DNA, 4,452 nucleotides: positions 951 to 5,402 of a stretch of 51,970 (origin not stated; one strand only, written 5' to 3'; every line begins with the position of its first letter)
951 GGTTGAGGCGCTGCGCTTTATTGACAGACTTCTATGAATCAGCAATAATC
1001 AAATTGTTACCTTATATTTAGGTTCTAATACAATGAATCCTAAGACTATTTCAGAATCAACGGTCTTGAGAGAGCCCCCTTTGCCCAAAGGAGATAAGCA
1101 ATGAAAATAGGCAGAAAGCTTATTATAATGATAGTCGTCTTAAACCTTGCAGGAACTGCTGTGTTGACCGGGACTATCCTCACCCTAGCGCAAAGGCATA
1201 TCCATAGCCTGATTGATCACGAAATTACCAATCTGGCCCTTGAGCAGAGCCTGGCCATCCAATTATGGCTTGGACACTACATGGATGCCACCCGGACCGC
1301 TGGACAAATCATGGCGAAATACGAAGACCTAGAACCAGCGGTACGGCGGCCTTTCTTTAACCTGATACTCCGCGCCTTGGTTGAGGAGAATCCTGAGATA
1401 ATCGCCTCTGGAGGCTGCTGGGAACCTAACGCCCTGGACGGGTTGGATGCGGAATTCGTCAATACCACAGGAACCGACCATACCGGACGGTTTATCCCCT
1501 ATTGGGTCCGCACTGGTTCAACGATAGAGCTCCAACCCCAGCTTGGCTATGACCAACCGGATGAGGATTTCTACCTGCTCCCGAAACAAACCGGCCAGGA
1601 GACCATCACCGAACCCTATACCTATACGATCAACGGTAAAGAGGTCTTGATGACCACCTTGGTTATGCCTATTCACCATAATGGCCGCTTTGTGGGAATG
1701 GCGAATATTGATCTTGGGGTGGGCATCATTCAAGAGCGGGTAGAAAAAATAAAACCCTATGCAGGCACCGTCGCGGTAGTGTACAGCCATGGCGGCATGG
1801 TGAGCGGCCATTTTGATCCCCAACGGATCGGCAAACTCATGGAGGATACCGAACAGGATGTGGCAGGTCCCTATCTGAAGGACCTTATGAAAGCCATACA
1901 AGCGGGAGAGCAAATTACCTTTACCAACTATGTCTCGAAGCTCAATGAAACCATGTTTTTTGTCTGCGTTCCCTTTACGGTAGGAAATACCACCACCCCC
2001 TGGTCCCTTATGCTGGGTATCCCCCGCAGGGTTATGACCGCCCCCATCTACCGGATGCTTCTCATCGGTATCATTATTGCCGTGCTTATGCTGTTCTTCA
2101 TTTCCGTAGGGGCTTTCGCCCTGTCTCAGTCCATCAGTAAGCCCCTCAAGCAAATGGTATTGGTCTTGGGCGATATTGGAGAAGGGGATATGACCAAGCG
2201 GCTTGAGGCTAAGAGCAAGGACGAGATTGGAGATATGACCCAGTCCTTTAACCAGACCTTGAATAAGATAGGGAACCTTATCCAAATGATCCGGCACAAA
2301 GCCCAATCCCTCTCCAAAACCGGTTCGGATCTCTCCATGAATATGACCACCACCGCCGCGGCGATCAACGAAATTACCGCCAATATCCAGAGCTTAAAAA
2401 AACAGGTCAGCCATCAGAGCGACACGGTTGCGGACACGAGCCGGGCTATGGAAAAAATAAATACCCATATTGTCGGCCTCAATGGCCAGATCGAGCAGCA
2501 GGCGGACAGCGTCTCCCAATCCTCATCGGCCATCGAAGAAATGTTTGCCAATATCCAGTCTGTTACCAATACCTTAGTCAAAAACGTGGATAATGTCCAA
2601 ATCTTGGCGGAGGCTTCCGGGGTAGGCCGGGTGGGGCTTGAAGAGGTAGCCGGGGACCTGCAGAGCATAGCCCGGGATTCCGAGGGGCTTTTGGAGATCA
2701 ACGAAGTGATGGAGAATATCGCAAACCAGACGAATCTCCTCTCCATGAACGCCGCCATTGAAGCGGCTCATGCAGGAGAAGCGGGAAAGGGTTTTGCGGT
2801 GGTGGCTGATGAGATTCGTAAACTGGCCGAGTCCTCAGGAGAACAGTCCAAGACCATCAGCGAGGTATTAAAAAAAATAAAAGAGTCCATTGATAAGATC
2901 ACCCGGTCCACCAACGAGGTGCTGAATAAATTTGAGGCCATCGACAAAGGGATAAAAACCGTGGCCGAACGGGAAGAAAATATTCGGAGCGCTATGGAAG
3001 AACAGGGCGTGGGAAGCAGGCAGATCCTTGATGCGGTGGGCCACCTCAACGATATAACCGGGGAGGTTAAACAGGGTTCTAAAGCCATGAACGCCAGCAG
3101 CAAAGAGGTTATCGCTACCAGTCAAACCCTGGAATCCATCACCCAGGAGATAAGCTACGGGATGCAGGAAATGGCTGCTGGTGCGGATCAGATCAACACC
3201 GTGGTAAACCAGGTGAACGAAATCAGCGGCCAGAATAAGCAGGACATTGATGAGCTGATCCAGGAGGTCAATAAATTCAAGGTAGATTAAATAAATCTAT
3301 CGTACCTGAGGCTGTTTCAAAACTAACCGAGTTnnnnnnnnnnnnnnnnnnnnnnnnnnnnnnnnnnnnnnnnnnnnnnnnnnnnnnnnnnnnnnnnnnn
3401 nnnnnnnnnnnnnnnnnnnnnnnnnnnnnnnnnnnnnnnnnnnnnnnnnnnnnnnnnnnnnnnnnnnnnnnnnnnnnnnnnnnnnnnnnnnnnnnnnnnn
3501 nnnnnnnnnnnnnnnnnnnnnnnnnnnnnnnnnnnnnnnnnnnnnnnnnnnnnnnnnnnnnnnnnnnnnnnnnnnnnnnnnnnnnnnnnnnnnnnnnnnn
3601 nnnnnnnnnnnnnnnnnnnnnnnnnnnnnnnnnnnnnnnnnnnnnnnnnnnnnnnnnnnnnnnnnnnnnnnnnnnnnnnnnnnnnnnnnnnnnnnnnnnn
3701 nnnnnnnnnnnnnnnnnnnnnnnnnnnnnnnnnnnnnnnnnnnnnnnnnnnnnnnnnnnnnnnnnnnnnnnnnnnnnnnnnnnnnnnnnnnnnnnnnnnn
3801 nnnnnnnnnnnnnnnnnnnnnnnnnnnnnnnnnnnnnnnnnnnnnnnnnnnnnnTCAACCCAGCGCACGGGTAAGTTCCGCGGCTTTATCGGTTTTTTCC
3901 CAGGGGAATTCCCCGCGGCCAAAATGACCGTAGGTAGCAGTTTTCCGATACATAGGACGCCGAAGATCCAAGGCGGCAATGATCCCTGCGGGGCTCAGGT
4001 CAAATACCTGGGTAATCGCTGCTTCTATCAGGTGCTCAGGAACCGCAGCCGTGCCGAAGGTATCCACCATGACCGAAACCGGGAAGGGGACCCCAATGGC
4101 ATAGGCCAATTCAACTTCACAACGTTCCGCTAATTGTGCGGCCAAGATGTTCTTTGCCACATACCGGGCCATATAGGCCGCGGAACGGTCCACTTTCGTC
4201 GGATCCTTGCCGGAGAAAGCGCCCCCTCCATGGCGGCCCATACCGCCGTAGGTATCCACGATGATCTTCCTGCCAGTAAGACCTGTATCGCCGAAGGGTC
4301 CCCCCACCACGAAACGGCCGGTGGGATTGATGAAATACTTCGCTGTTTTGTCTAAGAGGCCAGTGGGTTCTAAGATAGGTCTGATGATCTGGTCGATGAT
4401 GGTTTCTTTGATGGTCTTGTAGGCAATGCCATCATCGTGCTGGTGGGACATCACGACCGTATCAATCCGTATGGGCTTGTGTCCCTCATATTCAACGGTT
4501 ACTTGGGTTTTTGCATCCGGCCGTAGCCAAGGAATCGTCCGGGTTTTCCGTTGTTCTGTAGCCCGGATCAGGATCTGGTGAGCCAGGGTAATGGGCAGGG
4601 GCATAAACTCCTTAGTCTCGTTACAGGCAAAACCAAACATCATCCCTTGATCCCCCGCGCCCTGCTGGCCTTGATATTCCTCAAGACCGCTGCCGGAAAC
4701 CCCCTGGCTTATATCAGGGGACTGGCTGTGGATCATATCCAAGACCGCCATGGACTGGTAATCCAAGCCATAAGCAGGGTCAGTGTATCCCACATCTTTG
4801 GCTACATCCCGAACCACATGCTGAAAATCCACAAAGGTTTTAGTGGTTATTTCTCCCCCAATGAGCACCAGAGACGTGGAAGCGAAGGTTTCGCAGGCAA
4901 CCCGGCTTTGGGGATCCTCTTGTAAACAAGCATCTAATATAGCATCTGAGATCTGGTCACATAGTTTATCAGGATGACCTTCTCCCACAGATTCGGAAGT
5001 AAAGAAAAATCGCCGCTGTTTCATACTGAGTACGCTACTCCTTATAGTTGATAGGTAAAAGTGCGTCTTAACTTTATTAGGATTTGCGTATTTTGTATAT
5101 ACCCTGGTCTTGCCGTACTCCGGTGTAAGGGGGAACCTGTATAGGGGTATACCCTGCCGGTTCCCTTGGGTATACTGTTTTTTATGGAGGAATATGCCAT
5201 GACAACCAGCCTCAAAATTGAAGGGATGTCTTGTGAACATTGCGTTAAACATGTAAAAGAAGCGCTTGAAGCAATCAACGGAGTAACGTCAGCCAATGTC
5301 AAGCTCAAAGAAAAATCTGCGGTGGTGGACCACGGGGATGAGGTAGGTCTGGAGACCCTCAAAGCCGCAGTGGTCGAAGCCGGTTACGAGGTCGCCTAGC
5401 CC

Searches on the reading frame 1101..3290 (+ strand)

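Call 104: search_protein_families(library=pfam, proteins=[window:1101-3290:+], max_evalue=0.00001)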
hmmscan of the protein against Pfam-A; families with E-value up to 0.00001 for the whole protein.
window:1101-3290:+ (729 aa): 5 families
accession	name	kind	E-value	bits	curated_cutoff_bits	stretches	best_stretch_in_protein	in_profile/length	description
PF00015.26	MCPsignal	-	1.8e-33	116.2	34.6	1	512-652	17-171/172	Methyl-accepting chemotaxis protein (MCP) signalling domain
PF00672.30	HAMP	-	6.5e-13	49.2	25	1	341-390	2-51/53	HAMP domain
PF22673.2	MCP-like_PDC_1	-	3.3e-11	44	27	1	89-211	4-112/113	Methyl-accepting chemotaxis protein-like, first PDC sensor domain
PF02743.24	dCache_1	-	3e-10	40.5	45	1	60-269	25-210/240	Cache domain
PF06103.16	DUF948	-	6.7e-07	29.8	37.2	0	385-454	19-88/89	Bacterial protein of unknown function (DUF948)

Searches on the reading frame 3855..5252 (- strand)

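Call 104: search_protein_families(library=pfam, proteins=[window:3855-5252:-], max_evalue=0.00001)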
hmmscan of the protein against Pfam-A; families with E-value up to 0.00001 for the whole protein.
window:3855-5252:- (465 aa): 3 families
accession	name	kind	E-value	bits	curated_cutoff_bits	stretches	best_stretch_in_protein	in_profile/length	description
PF02773.21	S-AdoMet_synt_C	-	1.8e-67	226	25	1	316-453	1-138/138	S-adenosylmethionine synthetase, C-terminal domain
PF02772.21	S-AdoMet_synt_M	-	1.3e-48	164.5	29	1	196-314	1-120/120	S-adenosylmethionine synthetase, central domain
PF00438.25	S-AdoMet_synt_N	-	6.8e-42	142.5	33.1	1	82-179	2-99/99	S-adenosylmethionine synthetase, N-terminal domain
